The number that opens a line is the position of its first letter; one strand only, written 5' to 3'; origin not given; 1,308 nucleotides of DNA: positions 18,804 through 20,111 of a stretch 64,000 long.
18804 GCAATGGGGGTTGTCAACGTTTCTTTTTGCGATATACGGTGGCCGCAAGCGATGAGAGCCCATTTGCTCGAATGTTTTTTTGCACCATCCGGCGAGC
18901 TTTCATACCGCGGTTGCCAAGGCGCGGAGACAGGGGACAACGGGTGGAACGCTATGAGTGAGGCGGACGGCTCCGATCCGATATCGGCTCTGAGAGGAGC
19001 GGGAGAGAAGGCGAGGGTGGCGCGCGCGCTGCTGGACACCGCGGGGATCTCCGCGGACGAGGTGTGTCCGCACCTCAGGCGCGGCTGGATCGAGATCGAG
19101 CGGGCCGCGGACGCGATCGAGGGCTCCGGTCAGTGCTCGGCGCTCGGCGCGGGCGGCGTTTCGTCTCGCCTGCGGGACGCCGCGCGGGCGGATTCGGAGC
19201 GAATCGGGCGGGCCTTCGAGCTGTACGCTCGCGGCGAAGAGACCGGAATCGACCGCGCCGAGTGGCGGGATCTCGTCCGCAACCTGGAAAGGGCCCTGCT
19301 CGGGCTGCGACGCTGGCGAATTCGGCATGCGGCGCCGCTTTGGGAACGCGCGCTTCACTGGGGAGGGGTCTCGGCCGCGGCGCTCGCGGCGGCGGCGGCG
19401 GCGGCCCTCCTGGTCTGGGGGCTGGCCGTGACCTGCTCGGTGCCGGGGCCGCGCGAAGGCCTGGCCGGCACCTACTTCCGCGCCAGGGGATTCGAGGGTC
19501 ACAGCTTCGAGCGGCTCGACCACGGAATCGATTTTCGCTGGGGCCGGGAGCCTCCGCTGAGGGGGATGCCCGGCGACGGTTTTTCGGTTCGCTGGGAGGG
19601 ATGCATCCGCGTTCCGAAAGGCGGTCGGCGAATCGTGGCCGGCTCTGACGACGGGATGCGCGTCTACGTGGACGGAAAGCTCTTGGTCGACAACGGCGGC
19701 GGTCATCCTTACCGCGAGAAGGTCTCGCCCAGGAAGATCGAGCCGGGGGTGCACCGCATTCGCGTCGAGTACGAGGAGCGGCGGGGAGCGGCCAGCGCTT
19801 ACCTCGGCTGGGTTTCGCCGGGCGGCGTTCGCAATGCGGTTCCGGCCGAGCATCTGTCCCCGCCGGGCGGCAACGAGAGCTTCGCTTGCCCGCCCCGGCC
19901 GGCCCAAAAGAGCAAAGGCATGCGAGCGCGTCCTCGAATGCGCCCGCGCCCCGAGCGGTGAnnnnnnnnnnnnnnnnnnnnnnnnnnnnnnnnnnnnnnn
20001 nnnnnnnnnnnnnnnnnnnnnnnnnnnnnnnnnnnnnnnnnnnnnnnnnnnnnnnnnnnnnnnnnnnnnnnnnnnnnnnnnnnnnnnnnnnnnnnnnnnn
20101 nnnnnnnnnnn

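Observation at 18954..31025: Modular lipid-linked glycosylation operon built from repeated PA14 protein + GT-C transferase pairs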

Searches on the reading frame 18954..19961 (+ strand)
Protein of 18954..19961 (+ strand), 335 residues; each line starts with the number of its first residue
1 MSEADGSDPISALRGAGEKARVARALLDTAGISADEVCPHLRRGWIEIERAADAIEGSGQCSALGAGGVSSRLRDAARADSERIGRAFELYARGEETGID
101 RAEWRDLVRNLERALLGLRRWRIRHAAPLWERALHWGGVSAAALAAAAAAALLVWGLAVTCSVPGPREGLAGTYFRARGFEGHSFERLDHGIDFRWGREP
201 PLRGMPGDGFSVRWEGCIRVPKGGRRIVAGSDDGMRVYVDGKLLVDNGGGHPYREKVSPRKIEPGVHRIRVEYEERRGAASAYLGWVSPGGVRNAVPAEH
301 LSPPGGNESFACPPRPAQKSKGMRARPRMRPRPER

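Call 6: search_protein_families(library=pfam, proteins=[window:18954-19961:+], max_evalue=0.1)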
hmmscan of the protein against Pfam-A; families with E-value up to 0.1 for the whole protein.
window:18954-19961:+ (335 aa): 1 family
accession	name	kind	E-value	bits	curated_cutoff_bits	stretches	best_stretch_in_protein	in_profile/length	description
PF07691.17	PA14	-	2.1e-17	63.7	24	1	167-298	2-145/147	PA14 domain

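Call 7: search_protein_families(library=ncbifam, proteins=[window:18954-19961:+], max_evalue=0.1)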
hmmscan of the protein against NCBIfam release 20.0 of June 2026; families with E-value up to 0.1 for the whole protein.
window:18954-19961:+ (335 aa): 1 family
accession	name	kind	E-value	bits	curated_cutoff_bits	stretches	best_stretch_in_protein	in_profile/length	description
TIGR02148.1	Fibro_Slime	domain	0.031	14.7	45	1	230-255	25-50/90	fibro-slime domain-containing protein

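Call 40: find_homologous_proteins(query=window:18954-19961:+)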
Query window:18954-19961:+ (335 aa): 7 proteins with E <= 0.001 among 8000 candidates.
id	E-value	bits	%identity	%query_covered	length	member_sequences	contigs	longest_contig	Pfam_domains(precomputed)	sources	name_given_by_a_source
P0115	3.5e-220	748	100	100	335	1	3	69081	PF07691.18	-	-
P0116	1.1e-180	618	83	96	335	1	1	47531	PF07691.18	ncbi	ncbi:MAG: PA14 domain-containing protein [Polyangia bacterium]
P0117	2.1e-18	85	36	41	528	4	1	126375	PF07691.18,PF18962.8,PF14200.13,PF00652.29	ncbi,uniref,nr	ncbi:RICIN domain-containing protein [Hymenobacter terrestris]|uniref:RICIN domain-containing protei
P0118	4.5e-16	77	38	41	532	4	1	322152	PF07691.18,PF18962.8,PF14200.13,PF00652.29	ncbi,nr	ncbi:RICIN domain-containing protein [Hymenobacter psychrophilus]|nr:RICIN domain-containing protein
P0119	9.5e-13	66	35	35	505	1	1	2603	PF07691.18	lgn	-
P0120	2.5e-11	61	36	40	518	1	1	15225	PF04773.19,PF07691.18,PF10528.15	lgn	-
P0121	5.8e-11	60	32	41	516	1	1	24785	PF14559.13,PF13431.13,PF13369.13,PF13414.13,PF13371.13,PF07691.18,PF00515.35,PF13424.13,PF13432.13,PF13428.13,PF07719.24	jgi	-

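Call 63: find_related_loci(query=A6, collection=genome_contigs, flank=5000)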
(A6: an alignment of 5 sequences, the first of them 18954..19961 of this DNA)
Query A6 (335 aa) in genome_contigs; peptide patterns used: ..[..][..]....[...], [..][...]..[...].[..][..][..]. (x = any residue, [..] = any of these).
425 stretches matched a pattern; 5 encode a relative of the query (tblastn E <= 1e-3); 5 distinct loci.
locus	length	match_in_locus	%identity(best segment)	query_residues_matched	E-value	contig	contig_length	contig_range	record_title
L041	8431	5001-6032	40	2-332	4e-64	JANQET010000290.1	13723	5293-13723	MAG: Myxococcota bacterium isolate PL23a_bin.40 k99_114499, whole genome shotgun sequence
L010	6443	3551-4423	35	19-314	4e-51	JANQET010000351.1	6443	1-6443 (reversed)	MAG: Myxococcota bacterium isolate PL23a_bin.40 k99_564700, whole genome shotgun sequence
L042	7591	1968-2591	50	108-314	8e-51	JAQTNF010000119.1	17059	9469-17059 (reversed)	MAG: Deltaproteobacteria bacterium isolate STA_58 NODE_6375_length_17059_cov_3.868001_Sandtown_A, whole genome shotgun s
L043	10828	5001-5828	34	33-303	4e-39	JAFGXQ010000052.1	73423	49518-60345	MAG: Deltaproteobacteria bacterium isolate ZodW_Metabat.4 k87_3755793, whole genome shotgun sequence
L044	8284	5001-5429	31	184-317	1e-10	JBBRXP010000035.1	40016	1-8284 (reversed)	MAG: Chthoniobacterales bacterium isolate La5_concoct.035 La5_concoct.035_K_1453189_L_40016_cov_11.9999, whole genome sh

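Call 81: search_protein_representatives(alignment_id=A1)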
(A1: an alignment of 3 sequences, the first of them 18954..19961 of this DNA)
Query: 3 sequences, 322 profile positions. Proteins with E-value up to 0.001 (for the whole library): 23045; up to 1e-10: 11915; up to 1e-30: 1733. The best 150 are listed.
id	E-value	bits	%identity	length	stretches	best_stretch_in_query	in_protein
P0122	4.2e-173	591.5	-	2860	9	163-304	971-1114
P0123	2.1e-163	559.6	-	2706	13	132-301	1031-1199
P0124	1.9e-157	540.0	-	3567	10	168-293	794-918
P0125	1.2e-148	511.2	-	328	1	1-315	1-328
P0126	1.1e-139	481.7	-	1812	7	150-309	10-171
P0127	1.4e-135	468.1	-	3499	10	176-311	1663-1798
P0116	1.2e-134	465.1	-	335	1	1-316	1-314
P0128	3.3e-130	450.5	-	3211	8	167-306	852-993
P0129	3.3e-127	440.7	-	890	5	167-307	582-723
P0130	5.7e-122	423.4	-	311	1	1-321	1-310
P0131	3.5e-121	420.8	-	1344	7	173-292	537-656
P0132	8.0e-120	416.4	-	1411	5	165-306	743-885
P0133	1.3e-114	399.3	-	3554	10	163-294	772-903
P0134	3.6e-114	397.8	-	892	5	166-310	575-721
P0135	5.1e-111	387.5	-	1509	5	163-305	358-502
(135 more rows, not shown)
